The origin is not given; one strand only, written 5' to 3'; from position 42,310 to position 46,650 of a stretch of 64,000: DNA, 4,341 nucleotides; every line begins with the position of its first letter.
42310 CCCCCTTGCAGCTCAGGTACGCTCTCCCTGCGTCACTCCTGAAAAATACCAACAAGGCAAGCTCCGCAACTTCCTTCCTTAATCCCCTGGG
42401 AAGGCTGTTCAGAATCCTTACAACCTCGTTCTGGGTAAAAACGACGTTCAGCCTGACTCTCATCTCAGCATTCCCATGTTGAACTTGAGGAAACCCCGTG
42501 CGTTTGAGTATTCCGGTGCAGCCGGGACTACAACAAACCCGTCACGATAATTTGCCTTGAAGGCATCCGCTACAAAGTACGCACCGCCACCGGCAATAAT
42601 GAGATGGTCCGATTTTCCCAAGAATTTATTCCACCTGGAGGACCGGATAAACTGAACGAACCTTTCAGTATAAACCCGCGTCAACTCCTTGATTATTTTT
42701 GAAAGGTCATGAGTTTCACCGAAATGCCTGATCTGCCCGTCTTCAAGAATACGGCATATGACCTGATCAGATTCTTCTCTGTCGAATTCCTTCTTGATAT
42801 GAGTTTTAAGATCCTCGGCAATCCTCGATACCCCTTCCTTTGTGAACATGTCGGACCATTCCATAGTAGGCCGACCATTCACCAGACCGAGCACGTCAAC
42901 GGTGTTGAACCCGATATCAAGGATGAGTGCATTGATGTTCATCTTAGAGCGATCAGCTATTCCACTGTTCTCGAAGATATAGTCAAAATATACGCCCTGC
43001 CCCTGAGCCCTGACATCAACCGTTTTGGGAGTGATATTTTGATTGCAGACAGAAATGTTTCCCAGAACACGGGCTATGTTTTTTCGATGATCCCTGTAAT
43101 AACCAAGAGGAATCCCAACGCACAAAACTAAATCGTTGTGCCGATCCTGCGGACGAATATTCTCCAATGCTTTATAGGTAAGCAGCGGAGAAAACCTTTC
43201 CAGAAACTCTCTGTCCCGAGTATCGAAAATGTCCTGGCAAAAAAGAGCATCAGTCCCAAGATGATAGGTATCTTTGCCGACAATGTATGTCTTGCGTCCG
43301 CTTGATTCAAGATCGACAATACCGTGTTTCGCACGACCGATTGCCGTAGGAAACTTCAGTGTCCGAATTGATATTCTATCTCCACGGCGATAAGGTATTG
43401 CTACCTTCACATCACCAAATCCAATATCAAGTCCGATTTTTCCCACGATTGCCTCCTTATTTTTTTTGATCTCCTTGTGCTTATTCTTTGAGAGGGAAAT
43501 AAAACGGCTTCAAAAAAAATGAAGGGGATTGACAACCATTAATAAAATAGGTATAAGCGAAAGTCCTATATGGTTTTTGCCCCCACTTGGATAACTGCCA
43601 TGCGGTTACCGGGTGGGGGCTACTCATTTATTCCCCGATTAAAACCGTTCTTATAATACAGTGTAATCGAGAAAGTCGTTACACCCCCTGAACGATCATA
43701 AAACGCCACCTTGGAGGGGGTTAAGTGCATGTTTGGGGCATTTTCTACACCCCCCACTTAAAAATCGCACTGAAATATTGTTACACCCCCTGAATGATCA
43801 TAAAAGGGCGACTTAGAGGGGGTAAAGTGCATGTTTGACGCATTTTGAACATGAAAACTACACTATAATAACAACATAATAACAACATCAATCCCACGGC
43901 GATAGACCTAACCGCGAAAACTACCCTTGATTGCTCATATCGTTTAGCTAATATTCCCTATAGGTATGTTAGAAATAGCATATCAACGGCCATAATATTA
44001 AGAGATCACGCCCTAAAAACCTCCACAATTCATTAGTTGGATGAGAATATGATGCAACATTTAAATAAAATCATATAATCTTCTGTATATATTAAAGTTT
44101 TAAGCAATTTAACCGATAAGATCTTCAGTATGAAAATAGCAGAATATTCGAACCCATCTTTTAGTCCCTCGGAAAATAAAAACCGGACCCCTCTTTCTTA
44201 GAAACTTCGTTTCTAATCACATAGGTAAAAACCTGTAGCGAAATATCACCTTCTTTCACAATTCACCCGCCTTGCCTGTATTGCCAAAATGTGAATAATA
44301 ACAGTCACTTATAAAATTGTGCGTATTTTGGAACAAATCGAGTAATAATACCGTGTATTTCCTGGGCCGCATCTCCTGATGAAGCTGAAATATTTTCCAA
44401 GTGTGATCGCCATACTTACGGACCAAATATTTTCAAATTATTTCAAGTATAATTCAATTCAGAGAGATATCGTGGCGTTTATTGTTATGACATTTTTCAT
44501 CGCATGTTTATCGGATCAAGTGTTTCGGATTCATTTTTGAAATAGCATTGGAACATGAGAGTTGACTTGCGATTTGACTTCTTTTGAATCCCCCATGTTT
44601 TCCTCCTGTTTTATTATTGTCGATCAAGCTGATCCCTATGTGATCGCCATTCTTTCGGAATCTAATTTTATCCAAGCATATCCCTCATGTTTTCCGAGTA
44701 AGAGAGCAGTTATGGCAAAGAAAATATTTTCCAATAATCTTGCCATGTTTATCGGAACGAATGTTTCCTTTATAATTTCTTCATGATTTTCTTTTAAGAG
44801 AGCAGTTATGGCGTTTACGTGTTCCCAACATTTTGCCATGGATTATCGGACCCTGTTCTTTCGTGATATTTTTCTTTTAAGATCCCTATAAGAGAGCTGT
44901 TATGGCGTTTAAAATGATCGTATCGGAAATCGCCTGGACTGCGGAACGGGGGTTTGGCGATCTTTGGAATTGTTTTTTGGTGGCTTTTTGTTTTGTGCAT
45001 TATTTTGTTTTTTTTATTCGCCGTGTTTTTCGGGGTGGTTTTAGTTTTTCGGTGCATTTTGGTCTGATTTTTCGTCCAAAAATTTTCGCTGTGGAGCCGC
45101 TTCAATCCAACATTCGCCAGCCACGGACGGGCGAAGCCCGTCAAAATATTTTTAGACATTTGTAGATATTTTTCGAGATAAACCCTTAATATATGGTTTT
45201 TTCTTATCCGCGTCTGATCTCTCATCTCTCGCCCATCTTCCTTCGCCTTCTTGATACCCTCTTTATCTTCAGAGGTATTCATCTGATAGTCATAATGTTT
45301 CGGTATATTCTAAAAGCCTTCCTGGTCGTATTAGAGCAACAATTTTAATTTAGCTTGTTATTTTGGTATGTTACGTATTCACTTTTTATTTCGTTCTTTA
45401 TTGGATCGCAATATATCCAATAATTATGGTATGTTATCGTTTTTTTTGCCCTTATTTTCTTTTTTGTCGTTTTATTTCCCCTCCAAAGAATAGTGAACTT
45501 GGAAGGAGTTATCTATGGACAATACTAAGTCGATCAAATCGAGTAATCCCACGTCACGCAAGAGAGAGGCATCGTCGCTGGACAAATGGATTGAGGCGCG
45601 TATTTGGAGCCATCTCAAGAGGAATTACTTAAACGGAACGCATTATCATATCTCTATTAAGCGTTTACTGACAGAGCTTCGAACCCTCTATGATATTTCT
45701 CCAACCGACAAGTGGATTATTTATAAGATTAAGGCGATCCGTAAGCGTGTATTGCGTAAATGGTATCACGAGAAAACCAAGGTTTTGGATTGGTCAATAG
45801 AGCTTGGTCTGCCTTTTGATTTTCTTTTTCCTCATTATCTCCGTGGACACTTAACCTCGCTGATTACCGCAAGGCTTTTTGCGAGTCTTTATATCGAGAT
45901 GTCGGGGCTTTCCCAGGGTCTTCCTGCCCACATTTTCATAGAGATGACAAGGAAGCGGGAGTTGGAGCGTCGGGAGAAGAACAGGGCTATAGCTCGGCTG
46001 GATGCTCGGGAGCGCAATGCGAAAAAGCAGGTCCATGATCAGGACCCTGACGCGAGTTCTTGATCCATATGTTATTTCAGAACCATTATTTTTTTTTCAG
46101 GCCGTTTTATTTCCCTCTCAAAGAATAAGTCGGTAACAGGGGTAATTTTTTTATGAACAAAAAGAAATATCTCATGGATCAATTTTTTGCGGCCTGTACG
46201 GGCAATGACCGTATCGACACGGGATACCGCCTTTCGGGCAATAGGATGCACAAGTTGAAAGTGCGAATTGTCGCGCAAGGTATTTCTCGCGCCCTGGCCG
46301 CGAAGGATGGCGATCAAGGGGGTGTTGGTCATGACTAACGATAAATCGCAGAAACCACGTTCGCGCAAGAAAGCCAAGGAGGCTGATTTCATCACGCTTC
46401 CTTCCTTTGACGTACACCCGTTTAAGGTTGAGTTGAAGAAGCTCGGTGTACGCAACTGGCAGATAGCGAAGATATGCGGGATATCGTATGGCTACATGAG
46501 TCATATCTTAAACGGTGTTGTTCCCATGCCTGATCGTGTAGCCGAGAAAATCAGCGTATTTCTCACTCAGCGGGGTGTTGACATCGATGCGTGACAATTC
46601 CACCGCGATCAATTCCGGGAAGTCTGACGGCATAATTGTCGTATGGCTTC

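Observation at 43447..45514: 2-kb gene-free region with hairpin-containing direct repeats, an AT-rich stretch and ~95-bp iterons: candidate oriT / parC / oriV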

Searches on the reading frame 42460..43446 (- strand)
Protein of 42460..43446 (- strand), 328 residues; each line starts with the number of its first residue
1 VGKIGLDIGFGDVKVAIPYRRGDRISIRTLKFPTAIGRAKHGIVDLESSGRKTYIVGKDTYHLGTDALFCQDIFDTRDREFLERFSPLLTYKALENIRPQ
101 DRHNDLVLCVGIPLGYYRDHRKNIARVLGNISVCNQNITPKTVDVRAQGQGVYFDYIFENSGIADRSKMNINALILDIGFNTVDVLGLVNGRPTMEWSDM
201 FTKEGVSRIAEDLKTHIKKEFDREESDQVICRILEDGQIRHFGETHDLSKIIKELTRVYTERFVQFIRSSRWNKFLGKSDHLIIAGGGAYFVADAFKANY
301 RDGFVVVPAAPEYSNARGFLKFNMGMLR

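Call 9: search_protein_families(library=pfam, proteins=[window:42460-43446:-], max_evalue=0.1)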
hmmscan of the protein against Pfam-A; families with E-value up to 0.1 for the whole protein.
window:42460-43446:- (328 aa): 5 families
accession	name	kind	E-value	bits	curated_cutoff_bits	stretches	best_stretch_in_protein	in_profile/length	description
PF17989.7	ALP_N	-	5e-13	49.9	26.3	1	5-148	1-145/148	Actin like proteins N terminal domain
PF21522.3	MreB-like_C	-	3.9e-12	47.3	27.8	1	175-297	1-122/123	Archaeal actin homologue MreB-like, C-terminal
PF21523.3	ParM_N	-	0.00015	22.3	27.4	1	173-314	7-151/159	Plasmid segregation protein ParM, C-terminal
PF22128.2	Alp7A_like_C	-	0.00023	21.4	22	1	174-300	3-137/156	Alp7A C-terminal domain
PF01172.24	SBDS_N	-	0.027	14.8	24.6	1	214-241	55-82/88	Shwachman-Bodian-Diamond syndrome (SBDS) N-terminal domain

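Call 10: search_dna_similar(query=window:42460-43446:-, collection=plasmids, mode=protein)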
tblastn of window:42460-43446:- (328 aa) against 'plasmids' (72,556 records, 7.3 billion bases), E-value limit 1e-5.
Records with a match: 122; places in all: 123; records where one place covers at least 80% of the query: 37.
Best place of each record, by identity: <60% 122.
By first word of the organism name: Providencia 26; Pseudomonas 25; Xanthomonas 13; Acinetobacter 12; Moellerella 8; Proteus 7; Campylobacter 4; Comamonas 4; Azospirillum 2; Methylomonas 2; and 17 more.
By predicted mobility (MOB-suite, as given by PLSDB): non-mobilizable 54; conjugative 50; mobilizable 18.
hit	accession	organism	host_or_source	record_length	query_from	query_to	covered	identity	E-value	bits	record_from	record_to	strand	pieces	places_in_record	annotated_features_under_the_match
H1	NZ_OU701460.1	Campylobacter upsaliensis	Canis lupus familiaris,feces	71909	3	322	98%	32.0%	8e-30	127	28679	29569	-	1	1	ParM/StbA family protein | hypothetical protein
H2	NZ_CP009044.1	Campylobacter iguaniorum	Bearded dragon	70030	3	319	97%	31.9%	4e-35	142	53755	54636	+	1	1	ParM/StbA family protein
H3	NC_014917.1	Thermovibrio ammonificans HB-1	walls of an active deep-sea ...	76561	7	321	96%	30.6%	8e-29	124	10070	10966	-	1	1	ParM/StbA family protein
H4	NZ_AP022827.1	Nitrosophilus labii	-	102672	1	319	97%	29.5%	1e-28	123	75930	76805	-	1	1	ParM/StbA family protein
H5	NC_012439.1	Persephonella marina EX-H1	-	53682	3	323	98%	26.9%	1e-12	76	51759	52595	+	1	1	ParM/StbA family protein | hypothetical protein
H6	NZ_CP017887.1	Pseudomonas frederiksbergensis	whole organism,glacial stream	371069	4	324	98%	26.7%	2e-6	57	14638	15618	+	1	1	ParM/StbA family protein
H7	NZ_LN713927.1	Pseudomonas fluorescens SBW25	-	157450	4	324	98%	26.7%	3e-6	56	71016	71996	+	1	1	ParM/StbA family protein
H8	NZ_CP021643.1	Campylobacter concisus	Homo sapiens,Oral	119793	4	319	96%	27.1%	8e-15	82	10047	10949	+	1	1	ParM/StbA family protein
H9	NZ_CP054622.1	Azospirillum oryzae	cell culture,soil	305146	1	319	97%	25.1%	5e-6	56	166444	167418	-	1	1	ParM/StbA family protein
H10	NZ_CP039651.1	Azospirillum sp. TSA2s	Soil,rice paddy soil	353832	1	319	97%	25.1%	5e-6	56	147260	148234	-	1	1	ParM/StbA family protein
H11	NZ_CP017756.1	Cupriavidus malaysiensis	cell culture,Lake Kulim, Kedah, Malaysia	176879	4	328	99%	24.6%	2e-12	75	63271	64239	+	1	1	ParM/StbA family protein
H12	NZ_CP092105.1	Flagellatimonas centrodinii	Dinoflagellate,cell culture,algal ...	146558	4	321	97%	24.9%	6e-15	83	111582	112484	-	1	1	ParM/StbA family protein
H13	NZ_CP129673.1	Comamonas testosteroni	Metal working fluids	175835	4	319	96%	24.9%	3e-9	66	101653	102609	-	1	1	ParM/StbA family protein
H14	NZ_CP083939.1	Comamonas thiooxydans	single cell,American Alligator's water ...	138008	4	319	96%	24.9%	3e-9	66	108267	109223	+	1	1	ParM/StbA family protein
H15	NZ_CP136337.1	Piscinibacter gummiphilus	single cell,soil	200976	5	328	99%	24.0%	3e-9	66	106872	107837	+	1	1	PRTRC system protein D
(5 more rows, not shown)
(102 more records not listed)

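Call 19: list_cluster_members(proteins=[P0001, window:42460-43446:-])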
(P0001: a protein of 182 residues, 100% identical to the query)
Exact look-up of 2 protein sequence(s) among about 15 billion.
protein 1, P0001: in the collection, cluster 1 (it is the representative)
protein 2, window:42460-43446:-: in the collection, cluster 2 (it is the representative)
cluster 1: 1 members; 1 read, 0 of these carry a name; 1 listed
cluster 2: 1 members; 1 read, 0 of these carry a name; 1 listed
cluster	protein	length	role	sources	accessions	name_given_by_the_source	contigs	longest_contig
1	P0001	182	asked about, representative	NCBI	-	-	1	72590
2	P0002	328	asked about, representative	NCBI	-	-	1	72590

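Call 20: find_related_loci(query=window:42460-43446:-, collection=genome_contigs, flank=10000)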
Query window:42460-43446:- (328 aa) in genome_contigs; peptide patterns used: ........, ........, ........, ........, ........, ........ (x = any residue, [..] = any of these).
134 stretches matched a pattern; 15 encode a relative of the query (tblastn E <= 1e-3); 15 distinct loci.
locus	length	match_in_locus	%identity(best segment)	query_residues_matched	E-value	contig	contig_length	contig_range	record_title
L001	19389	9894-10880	41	4-322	5e-81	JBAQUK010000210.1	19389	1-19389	MAG: Desulfosalsimonadaceae bacterium isolate MFD12006_ilm_asm_bin16 k127_39856, whole genome shotgun sequence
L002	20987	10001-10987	40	4-322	7e-80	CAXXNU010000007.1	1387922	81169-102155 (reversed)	MAG: Desulfobacterales bacterium isolate 6d091e9b-094b-40f3-8738-6f7f297dc317 genome assembly, contig: contig_7, whole g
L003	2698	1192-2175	42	4-324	6e-77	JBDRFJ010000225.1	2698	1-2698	MAG: Pseudomonadota bacterium isolate MEGAHIT-group-1.368 k141_750701, whole genome shotgun sequence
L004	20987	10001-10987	37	3-326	2e-62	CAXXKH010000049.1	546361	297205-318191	MAG: Desulfobacterales bacterium isolate 9e8c302b-4ccc-47c5-97cd-91c71c085a60 genome assembly, contig: contig_49, whole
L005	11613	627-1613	35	3-326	1e-61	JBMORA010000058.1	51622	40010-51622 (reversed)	MAG: Thermodesulfobacteriota bacterium isolate Betzabe_MAG168 MAG168_58, whole genome shotgun sequence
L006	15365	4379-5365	36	3-326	5e-61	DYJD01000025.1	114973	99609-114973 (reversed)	MAG TPA_asm: Desulfosudis oleivorans isolate FI88_2_51_70 Afr_mines_FI88_101_length_114973_cov_33_865069, whole genome s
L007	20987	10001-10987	35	3-326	6e-61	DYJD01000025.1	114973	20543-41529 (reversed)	MAG TPA_asm: Desulfosudis oleivorans isolate FI88_2_51_70 Afr_mines_FI88_101_length_114973_cov_33_865069, whole genome s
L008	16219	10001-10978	37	4-322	5e-53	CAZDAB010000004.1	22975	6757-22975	MAG TPA_asm: uncultured Desulfobacteraceae bacterium isolate binchicken_co89_303 genome assembly, contig: NODE_3702_leng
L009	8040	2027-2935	35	3-321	6e-50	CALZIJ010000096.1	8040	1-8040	MAG: Nitrospiria bacterium isolate FO_M_Nitrospirota_01.1 genome assembly, contig: scaffold_7712, whole genome shotgun s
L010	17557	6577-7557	31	4-321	1e-48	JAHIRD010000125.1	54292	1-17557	MAG: Proteobacteria bacterium isolate MM_PC_MetaG.mb.113 MM_PC_MetaG.mb.113_k141_1313253, whole genome shotgun sequence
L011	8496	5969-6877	34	3-321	1e-48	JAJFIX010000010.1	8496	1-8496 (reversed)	MAG: Alphaproteobacteria bacterium isolate OFTM101 OFTM101_9, whole genome shotgun sequence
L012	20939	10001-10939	34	4-321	7e-47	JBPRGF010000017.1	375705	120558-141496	MAG: Candidatus Nitrospinota bacterium M3_3B_026 megahit_755142, whole genome shotgun sequence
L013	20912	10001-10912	33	4-321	2e-45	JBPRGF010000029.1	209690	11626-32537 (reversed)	MAG: Candidatus Nitrospinota bacterium M3_3B_026 megahit_1678547, whole genome shotgun sequence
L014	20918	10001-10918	34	1-321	1e-47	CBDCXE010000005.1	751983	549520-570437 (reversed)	MAG: Nitrospinota bacterium isolate 1a5c112f-530b-4853-b9c3-525a2f2da88a genome assembly, contig: contig_5, whole genome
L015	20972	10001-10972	24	3-322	1e-12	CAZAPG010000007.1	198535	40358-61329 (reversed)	MAG TPA_asm: uncultured Caldilineaceae bacterium isolate binchicken_co350_69 genome assembly, contig: NODE_54_length_198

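Call 29: find_homologous_proteins(query=window:42460-43446:-, max_evalue=1e-30)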
Query window:42460-43446:- (328 aa): 138 proteins with E <= 1e-30 among 1482 candidates; the best 120 are listed.
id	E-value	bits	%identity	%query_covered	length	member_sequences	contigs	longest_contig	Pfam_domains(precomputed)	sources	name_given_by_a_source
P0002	1.1e-220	749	100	100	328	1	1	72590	PF17989.8,PF21522.4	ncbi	-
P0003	9.3e-150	516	69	99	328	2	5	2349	PF17989.8,PF21522.4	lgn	-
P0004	3.4e-144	498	65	100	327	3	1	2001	PF17989.8,PF21522.4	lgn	-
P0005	6.8e-135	467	63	100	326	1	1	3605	PF17989.8,PF21522.4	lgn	-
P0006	7.1e-133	461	62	100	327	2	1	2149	PF17989.8,PF21522.4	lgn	-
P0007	6.7e-79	283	43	97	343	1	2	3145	PF17989.8,PF21522.4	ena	-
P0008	1.4e-76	276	46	99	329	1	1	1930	PF17989.8,PF21522.4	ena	-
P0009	9.7e-76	273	46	99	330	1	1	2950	PF17989.8,PF21522.4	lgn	-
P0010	1.4e-75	272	45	99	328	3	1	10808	PF17989.8,PF21522.4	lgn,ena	-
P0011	7.4e-75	270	43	98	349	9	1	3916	PF17989.8,PF21522.4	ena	-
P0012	1.1e-74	269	43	99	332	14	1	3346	PF17989.8,PF21522.4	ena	-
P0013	1.2e-74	269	41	97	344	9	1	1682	PF17989.8,PF21522.4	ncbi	-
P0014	1.5e-74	269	43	97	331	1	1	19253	PF17989.8,PF21522.4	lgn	-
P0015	1.8e-74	269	40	97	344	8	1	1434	PF17989.8,PF21522.4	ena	-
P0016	4.2e-74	267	41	97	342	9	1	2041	PF17989.8,PF21522.4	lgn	-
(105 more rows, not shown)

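Call 30: find_encoding_contigs(protein=P0003, flank=10000, max_places=6)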
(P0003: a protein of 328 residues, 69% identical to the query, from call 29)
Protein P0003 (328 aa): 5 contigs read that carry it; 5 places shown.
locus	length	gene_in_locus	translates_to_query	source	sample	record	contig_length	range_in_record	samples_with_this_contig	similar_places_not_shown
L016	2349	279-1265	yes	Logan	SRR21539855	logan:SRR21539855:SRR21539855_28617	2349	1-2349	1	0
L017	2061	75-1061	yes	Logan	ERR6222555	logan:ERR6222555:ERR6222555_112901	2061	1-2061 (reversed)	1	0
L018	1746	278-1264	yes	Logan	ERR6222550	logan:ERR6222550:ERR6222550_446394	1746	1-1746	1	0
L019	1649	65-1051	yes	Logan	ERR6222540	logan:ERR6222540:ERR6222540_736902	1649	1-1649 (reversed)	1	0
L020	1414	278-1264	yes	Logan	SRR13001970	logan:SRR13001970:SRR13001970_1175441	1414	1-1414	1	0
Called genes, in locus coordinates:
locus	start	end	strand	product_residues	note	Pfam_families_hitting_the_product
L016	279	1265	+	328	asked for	PF17989:ALP_N, PF21522:MreB-like_C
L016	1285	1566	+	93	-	-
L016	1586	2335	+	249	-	PF13098:Thioredoxin_2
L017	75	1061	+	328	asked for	PF17989:ALP_N, PF21522:MreB-like_C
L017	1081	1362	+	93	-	-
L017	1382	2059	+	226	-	?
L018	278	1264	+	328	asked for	PF17989:ALP_N, PF21522:MreB-like_C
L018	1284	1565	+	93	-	-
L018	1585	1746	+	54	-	?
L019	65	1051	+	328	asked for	PF17989:ALP_N, PF21522:MreB-like_C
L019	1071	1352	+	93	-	-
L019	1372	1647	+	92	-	?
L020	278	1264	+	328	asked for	PF17989:ALP_N, PF21522:MreB-like_C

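Call 31: find_encoding_contigs(protein=P0005, flank=10000, max_places=4)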
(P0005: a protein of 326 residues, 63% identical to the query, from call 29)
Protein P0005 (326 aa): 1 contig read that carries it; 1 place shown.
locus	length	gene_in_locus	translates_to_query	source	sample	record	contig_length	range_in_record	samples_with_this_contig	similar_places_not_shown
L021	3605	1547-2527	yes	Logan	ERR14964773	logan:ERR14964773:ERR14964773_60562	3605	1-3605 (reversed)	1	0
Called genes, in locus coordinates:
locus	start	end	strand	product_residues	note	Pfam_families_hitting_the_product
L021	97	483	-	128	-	-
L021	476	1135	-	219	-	PF01656:CbiA, PF09140:MipZ (weak), PF10609:ParA (weak), PF13614:AAA_31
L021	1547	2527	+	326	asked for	PF17989:ALP_N, PF21522:MreB-like_C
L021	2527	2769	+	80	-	-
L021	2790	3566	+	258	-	PF13098:Thioredoxin_2, PF01323:DSBA (faint)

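Call 32: find_encoding_contigs(protein=P0004, flank=10000, max_places=4)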
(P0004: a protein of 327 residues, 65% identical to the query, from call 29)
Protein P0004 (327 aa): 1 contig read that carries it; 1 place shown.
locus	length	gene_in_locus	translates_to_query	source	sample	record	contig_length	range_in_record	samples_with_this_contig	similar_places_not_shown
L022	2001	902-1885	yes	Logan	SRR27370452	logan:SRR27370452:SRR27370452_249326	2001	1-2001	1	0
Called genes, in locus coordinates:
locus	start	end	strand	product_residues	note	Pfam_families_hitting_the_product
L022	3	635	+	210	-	?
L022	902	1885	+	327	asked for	PF17989:ALP_N, PF21522:MreB-like_C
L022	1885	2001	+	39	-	?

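Call 33: find_encoding_contigs(protein=P0006, flank=10000, max_places=4)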
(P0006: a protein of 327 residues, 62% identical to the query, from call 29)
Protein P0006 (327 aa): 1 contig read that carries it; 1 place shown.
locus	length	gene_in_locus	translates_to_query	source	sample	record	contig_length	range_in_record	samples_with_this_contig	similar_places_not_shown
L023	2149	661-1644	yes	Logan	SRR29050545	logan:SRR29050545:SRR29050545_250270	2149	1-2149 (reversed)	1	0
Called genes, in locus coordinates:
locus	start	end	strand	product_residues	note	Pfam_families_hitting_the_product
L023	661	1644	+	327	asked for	PF17989:ALP_N, PF21522:MreB-like_C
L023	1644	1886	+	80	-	-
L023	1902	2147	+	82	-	?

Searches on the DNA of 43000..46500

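Call 14: search_rna_families(source=window, start=43000, end=46500, threshold=evalue, max_evalue=1)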
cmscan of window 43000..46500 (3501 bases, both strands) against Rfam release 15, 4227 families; matches with E-value up to 1: 0.
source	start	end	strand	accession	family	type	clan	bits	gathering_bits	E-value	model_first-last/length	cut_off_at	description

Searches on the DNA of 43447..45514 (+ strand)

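Call 3: search_dna_similar(query=window:43447-45514:+, collection=plasmids, mode=distant)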
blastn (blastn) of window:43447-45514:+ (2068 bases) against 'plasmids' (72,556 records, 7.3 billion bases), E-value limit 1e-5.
No match.

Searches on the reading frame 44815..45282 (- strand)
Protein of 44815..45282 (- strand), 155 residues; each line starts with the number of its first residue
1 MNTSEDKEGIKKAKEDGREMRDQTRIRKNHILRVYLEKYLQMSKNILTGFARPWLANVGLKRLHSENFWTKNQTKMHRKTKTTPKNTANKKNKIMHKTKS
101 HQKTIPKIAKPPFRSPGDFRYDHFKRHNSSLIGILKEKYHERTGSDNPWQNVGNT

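Call 9: search_protein_families(library=pfam, proteins=[window:44815-45282:-], max_evalue=0.1)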
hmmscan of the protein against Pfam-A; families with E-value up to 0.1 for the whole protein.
window:44815-45282:- (155 aa): 1 family
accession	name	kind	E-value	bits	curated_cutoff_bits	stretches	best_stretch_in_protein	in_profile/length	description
PF04285.18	DUF444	-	0.018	14.5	27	1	71-128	182-239/418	Protein of unknown function (DUF444)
